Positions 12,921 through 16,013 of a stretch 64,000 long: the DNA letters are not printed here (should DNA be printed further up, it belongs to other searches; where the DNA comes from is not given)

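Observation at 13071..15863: Single-polypeptide PrimPol (AEP) + SF2 helicase + DUF559 nuclease: candidate stand-alone conflict/defense enzyme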

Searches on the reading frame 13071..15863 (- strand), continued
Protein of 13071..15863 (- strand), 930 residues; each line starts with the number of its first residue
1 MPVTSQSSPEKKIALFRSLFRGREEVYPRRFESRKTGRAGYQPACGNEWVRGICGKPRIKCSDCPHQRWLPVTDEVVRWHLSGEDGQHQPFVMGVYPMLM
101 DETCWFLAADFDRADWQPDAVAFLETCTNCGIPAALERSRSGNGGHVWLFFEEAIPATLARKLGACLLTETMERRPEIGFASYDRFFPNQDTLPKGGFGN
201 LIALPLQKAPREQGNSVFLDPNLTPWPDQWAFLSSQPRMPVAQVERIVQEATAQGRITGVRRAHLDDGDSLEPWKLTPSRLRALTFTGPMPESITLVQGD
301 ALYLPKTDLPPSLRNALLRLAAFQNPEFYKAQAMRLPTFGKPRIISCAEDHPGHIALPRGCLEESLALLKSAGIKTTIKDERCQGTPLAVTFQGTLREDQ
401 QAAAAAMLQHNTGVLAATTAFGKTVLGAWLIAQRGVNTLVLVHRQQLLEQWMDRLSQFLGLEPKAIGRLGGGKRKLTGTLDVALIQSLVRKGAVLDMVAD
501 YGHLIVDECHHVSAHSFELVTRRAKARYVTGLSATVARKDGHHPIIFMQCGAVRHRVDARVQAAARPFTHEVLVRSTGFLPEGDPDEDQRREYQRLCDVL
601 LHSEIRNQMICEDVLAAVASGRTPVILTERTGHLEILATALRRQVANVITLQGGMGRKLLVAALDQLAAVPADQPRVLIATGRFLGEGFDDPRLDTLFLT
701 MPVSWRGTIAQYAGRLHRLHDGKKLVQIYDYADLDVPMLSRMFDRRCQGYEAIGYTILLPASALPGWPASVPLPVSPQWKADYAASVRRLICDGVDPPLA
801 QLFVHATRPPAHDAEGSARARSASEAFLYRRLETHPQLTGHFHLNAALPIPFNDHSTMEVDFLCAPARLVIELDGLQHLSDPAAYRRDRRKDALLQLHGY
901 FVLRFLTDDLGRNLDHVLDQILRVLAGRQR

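Call 22: find_encoding_contigs(protein=P0003, flank=10000, max_places=3)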
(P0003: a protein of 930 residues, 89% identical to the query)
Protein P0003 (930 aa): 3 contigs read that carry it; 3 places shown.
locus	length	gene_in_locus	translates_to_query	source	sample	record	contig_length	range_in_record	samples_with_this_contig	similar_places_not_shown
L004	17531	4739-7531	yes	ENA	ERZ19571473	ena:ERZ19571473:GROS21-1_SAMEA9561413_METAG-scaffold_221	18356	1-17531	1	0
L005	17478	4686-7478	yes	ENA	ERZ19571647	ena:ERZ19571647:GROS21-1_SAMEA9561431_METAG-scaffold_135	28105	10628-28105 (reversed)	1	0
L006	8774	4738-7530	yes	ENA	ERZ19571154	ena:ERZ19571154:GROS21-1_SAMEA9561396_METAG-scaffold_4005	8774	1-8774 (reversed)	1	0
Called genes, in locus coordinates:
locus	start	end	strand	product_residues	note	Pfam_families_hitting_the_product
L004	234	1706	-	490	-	PF07394:DUF1501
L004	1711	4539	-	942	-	PF07635:PSCyt1, PF07583:PSCyt2, PF07587:PSD1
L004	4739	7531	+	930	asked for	PF22548:AEP-TOTE, PF00270:DEAD, PF04851:ResIII, PF04480:DUF559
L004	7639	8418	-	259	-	-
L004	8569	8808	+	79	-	PF22513:FitA-like_RHH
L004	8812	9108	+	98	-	-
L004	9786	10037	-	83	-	-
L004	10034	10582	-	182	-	PF19502:DUF6036 (weak)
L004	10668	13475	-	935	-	PF01326:PPDK_N, PF00391:PEP-utilizers, PF02896:PEP-utilizers_C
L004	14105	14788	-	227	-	PF05198:IF3_N, PF00707:IF3_C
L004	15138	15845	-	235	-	PF14808:TMEM164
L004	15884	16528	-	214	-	PF07963:N_methyl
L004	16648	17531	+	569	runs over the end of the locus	?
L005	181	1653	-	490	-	PF07394:DUF1501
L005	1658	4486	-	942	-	PF07635:PSCyt1, PF07583:PSCyt2, PF07587:PSD1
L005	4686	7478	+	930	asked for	PF22548:AEP-TOTE, PF00270:DEAD, PF04851:ResIII, PF04480:DUF559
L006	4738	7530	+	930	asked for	PF22548:AEP-TOTE, PF00270:DEAD, PF04851:ResIII, PF04480:DUF559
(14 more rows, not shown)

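Call 34: find_related_loci(query=A1, collection=genome_contigs, flank=10000)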
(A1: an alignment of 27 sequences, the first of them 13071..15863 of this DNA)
Query A1 (930 aa) in genome_contigs; peptide patterns used: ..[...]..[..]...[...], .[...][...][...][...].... (x = any residue, [..] = any of these).
600 stretches matched a pattern (row limit reached: there are more); 597 encode a relative of the query (tblastn E <= 1e-3); the best 80 are kept; 80 distinct loci.
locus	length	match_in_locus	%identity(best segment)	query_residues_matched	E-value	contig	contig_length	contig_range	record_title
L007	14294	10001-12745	68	1-926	0e+0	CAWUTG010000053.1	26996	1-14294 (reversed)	MAG: uncultured Verrucomicrobiales bacterium isolate HER22_SLC_100_bin_30_1 genome assembly, contig: HER22_SLC_100_bin_3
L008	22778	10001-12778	71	3-928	0e+0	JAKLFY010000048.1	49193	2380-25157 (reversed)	MAG: Verrucomicrobia bacterium isolate RA.bin27 RA.bin27_48, whole genome shotgun sequence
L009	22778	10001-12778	66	3-929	0e+0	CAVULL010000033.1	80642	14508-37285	MAG: uncultured Verrucomicrobiae bacterium isolate MFD06435.bin.2.21 genome assembly, contig: contig_56985, whole genome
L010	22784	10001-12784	67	3-930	0e+0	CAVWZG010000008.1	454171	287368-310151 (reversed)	MAG: uncultured Verrucomicrobiae bacterium isolate MFD09286.bin.1.251 genome assembly, contig: contig_78217, whole genom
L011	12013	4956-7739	66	3-930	0e+0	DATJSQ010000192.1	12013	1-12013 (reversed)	MAG TPA_asm: Verrucomicrobiia bacterium isolate SMAG_U14997 k141_1761830, whole genome shotgun sequence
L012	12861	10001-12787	66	3-930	0e+0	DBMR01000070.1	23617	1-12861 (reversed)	MAG TPA_asm: Verrucomicrobia subdivision 3 bacterium UBA693 UBA693_contig_3252, whole genome shotgun sequence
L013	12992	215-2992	66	3-928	0e+0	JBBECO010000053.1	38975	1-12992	MAG: Vicinamibacterales bacterium isolate LejiaF_68_38 Lejia_F_1510_length_38975_cov_21, whole genome shotgun sequence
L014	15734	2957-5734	66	3-928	0e+0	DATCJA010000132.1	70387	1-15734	MAG TPA_asm: Vicinamibacterales bacterium isolate SMAG_U7873 k141_3604959, whole genome shotgun sequence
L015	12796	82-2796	68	23-930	0e+0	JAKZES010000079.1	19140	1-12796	Verrucomicrobiaceae bacterium E54 scaffold_79_length=19141, whole genome shotgun sequence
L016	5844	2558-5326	65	3-926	0e+0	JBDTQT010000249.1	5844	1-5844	MAG: Thermoanaerobaculia bacterium isolate cluster3_bin.229 NODE_74438_length_5844_cov_10.017620, whole genome shotgun s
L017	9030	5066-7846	66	3-929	0e+0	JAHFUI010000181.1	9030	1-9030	MAG: Acidobacteria bacterium isolate nzgw76 NODE_10822_length_9031_cov_11.185185, whole genome shotgun sequence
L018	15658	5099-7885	65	3-928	0e+0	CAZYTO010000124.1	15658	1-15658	MAG TPA_asm: uncultured Thermoanaerobaculia bacterium isolate binchicken_co185_101 genome assembly, contig: NODE_5479_le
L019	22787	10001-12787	64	3-929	0e+0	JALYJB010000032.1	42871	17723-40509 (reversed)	MAG: Planctomycetota bacterium isolate HIE bin40 SD1475_NODE_103_length_42871_cov_3.059283, whole genome shotgun sequenc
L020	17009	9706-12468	66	11-930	0e+0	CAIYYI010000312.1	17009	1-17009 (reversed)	MAG: uncultured Verrucomicrobia bacterium isolate Loclat_bin-16082 genome assembly, contig: bin-16082:312/709, whole gen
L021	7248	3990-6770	66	4-930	0e+0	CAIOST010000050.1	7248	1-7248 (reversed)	uncultured bacterium isolate Loclat_bin-14761 genome assembly, contig: bin-14761:050/406, whole genome shotgun sequence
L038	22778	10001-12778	60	1-926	0e+0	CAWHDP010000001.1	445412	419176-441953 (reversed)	MAG: uncultured Chlamydiae bacterium isolate MFD04780.bin.1.32 genome assembly, contig: contig_11560, whole genome shotg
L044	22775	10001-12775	62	1-926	0e+0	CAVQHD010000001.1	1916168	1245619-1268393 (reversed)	MAG: uncultured Rhabdochlamydiaceae bacterium isolate MFD05580.bin.1.47 genome assembly, contig: contig_33168, whole gen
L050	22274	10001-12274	61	3-757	0e+0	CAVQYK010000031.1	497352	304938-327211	MAG: uncultured Chloroflexia bacterium isolate MFD00032.bin.2.234 genome assembly, contig: contig_7901, whole genome sho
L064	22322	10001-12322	57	2-777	0e+0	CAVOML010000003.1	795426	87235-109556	MAG: uncultured Alphaproteobacteria bacterium isolate MFD00031.bin.1.117 genome assembly, contig: contig_20112, whole ge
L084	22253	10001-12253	55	2-757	0e+0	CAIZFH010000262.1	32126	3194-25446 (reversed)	MAG: uncultured Granulicella sp. isolate AlinenLipids_bin-5984 genome assembly, contig: bin-5984:262/319, whole genome s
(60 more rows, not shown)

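Call 40: search_protein_families(library=pfam, alignment_id=A2, max_evalue=0.001)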
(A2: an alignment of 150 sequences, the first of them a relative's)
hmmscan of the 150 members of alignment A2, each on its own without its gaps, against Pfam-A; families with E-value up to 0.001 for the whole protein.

A. member 1, L001:8562-9026:+ (154 aa): 4 families
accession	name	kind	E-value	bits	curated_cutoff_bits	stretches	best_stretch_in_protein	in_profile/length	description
PF13560.12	HTH_31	-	2.7e-12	47.3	27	2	92-143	10-62/64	Helix-turn-helix domain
PF01381.28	HTH_3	-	6.7e-11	42.5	23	1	27-75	1-49/55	Helix-turn-helix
PF15731.11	MqsA_antitoxin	-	9.4e-05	23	30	0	84-136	70-122/131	Antitoxin component of bacterial toxin-antitoxin system, MqsA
PF12844.13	HTH_19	-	0.00042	20.6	30.2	0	89-132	5-48/64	Helix-turn-helix domain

B. families by the number of members that match (of 150 scanned): 152 families (the first 25 are shown)
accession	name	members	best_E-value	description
PF04851.21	ResIII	6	2.5e-20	Type III restriction enzyme, res subunit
PF01381.28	HTH_3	5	6.7e-11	Helix-turn-helix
PF13560.12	HTH_31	4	2.7e-12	Helix-turn-helix domain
PF00270.35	DEAD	4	2.3e-11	DEAD/DEAH box helicase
PF08843.17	AbiEii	3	4.3e-31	Nucleotidyl transferase AbiEii toxin, Type IV TA system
PF00176.29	SNF2-rel_dom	2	1.2e-44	SNF2-related domain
PF00589.27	Phage_integrase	2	8.6e-34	Phage integrase family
PF00271.37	Helicase_C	2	4.5e-26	Helicase conserved C-terminal domain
PF13744.12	HTH_37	2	4e-22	Helix-turn-helix domain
PF04480.18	DUF559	2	5e-13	Protein of unknown function (DUF559)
PF13424.12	TPR_12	2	5.3e-12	Tetratricopeptide repeat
PF04434.22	SWIM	2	3.5e-09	SWIM zinc finger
PF12844.13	HTH_19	2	0.00042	Helix-turn-helix domain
PF18741.7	MTES_1575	2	0.00059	REase_MTES_1575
PF17132.9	Glyco_hydro_106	1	2.9e-178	alpha-L-rhamnosidase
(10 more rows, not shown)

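Call 41: search_protein_families(library=padloc, alignment_id=A2, max_evalue=0.00001)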
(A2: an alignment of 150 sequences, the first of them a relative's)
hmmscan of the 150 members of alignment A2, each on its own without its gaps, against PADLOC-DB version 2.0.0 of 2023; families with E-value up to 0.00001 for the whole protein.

A. member 1, L001:8562-9026:+ (154 aa): 4 families
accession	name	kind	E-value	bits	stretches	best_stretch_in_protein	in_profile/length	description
PDLC03952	RmrA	-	3.9e-08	30.5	0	90-138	29-77/395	-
PDLC02926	HTH_VI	-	2.4e-07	28.9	0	90-142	8-60/92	-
PDLC03947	RmrA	-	2.1e-06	24.8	0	88-138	16-66/383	-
PDLC03951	RmrA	-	5.8e-06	23.5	0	90-138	15-63/400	-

B. families by the number of members that match (of 150 scanned): 138 families (the first 25 are shown)
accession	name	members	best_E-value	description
PDLC02850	DpdE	3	6.5e-60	DpdE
PDLC02707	PbeA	3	2.6e-10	PbeA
PDLC02291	AbiEii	2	4.2e-91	AbiEii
PDLC00633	ZorD1|ZorD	2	9.6e-68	"SWI2/SNF2 helicase, Mrr-like nuclease"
PDLC02842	DpdE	2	2.8e-65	DpdE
PDLC02845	DpdE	2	7.7e-65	DpdE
PDLC00632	ZorD1|ZorD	2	1.6e-57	"SWI2/SNF2 helicase, Mrr-like nuclease"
PDLC00631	ZorD1|ZorD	2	1.3e-56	"SWI2/SNF2 helicase, Mrr-like nuclease"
PDLC00629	ZorD1|ZorD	2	1.2e-52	"SWI2/SNF2 helicase, Mrr-like nuclease"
PDLC02849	DpdE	2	5.8e-52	DpdE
PDLC00634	ZorD1|ZorD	2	1.8e-48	"SWI2/SNF2 helicase, Mrr-like nuclease"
PDLC02314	AbiEii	2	1.2e-44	AbiEii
PDLC02500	BrxHI|BrxHII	2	7.6e-44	BrxHI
PDLC02851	DpdE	2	1.6e-41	DpdE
PDLC02627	DrmD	2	2.7e-41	DrmD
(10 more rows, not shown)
